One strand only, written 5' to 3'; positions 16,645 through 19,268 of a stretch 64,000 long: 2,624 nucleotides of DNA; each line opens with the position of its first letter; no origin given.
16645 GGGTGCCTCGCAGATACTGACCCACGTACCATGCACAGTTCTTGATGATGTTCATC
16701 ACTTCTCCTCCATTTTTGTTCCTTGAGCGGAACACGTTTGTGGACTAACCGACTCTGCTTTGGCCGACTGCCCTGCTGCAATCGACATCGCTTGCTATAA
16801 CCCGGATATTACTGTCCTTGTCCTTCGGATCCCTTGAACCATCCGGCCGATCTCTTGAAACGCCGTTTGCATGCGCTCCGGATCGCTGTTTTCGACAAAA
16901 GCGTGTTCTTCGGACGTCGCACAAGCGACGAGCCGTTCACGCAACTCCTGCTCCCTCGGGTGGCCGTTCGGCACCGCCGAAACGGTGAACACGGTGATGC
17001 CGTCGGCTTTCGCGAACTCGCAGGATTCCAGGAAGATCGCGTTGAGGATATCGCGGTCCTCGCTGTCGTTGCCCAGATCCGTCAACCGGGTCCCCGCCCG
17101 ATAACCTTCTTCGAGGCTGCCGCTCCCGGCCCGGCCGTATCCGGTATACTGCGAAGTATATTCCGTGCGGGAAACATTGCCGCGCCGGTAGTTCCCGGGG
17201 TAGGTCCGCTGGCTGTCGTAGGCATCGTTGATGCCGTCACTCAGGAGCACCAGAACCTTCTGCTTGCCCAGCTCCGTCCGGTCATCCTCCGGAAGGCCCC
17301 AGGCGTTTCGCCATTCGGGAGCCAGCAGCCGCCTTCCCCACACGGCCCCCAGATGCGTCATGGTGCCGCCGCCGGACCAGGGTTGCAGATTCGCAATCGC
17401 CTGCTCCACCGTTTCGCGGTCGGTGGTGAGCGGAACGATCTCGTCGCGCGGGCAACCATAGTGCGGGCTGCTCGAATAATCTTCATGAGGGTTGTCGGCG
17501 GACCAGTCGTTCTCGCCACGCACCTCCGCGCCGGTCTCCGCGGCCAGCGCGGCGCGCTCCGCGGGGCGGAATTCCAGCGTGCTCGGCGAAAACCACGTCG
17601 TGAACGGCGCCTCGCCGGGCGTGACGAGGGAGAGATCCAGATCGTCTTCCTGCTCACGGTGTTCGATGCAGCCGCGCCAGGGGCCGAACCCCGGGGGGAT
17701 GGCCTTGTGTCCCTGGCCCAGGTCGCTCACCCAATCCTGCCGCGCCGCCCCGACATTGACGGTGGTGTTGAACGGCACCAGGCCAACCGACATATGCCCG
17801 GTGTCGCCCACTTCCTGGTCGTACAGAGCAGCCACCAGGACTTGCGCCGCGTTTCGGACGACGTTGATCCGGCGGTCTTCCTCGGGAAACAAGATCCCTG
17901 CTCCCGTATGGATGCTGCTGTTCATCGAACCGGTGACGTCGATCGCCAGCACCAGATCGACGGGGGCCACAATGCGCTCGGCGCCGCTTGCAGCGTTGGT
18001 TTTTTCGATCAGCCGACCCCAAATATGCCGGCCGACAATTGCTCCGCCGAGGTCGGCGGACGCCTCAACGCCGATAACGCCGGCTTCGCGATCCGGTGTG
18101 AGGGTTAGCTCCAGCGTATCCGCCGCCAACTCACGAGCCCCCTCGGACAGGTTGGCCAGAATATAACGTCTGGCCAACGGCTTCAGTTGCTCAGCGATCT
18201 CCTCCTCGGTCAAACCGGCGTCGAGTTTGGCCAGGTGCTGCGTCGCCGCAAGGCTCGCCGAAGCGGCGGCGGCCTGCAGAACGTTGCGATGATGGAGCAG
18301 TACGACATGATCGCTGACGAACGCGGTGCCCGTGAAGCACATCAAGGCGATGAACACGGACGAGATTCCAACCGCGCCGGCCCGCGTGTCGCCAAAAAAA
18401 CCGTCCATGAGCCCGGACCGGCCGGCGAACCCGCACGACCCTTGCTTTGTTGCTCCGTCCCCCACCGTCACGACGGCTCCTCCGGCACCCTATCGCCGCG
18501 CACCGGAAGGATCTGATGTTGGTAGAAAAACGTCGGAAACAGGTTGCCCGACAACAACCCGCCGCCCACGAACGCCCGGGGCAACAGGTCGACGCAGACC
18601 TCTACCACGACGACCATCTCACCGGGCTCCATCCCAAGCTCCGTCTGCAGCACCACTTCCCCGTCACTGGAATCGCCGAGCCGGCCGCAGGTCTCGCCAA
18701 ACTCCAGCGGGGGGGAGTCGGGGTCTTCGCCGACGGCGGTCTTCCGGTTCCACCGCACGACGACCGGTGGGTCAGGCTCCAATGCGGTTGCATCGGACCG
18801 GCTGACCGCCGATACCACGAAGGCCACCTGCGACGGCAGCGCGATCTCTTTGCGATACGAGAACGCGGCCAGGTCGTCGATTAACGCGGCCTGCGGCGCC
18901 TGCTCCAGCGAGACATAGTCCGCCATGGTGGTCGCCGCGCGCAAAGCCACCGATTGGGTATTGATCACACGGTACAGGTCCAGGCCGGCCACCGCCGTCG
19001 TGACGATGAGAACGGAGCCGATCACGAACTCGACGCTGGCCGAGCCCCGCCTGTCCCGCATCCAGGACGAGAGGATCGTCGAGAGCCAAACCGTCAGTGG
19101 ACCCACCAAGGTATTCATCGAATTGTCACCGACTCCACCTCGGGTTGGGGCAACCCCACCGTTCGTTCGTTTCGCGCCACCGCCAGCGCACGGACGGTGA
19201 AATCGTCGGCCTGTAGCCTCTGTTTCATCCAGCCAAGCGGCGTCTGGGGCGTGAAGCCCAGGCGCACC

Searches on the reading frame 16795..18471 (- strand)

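Call 4: search_protein_families(library=pfam, proteins=[window:16795-18471:-])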
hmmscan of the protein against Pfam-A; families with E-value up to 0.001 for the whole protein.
window:16795-18471:- (558 aa): 2 families
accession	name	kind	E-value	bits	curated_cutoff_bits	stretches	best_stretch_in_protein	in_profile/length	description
PF00092.34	VWA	-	4.1e-05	24.3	23.8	0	341-418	49-118/174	von Willebrand factor type A domain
PF13519.12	VWA_2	-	0.00091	20.3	27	0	345-413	52-106/107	von Willebrand factor type A domain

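Call 11: search_protein_families(library=ncbifam, proteins=[window:16795-18471:-])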
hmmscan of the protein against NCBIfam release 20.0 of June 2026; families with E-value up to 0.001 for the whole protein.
window:16795-18471:- (558 aa): 0 families

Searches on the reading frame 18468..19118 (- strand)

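Call 4: search_protein_families(library=pfam, proteins=[window:18468-19118:-])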
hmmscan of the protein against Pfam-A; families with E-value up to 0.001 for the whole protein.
window:18468-19118:- (216 aa): 1 family
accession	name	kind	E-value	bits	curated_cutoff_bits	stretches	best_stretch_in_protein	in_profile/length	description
PF07811.17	TadE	-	0.00018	22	22.9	1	25-64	1-40/43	TadE-like protein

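Call 11: search_protein_families(library=ncbifam, proteins=[window:18468-19118:-])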
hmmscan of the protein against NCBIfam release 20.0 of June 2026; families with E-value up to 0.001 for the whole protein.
window:18468-19118:- (216 aa): 0 families
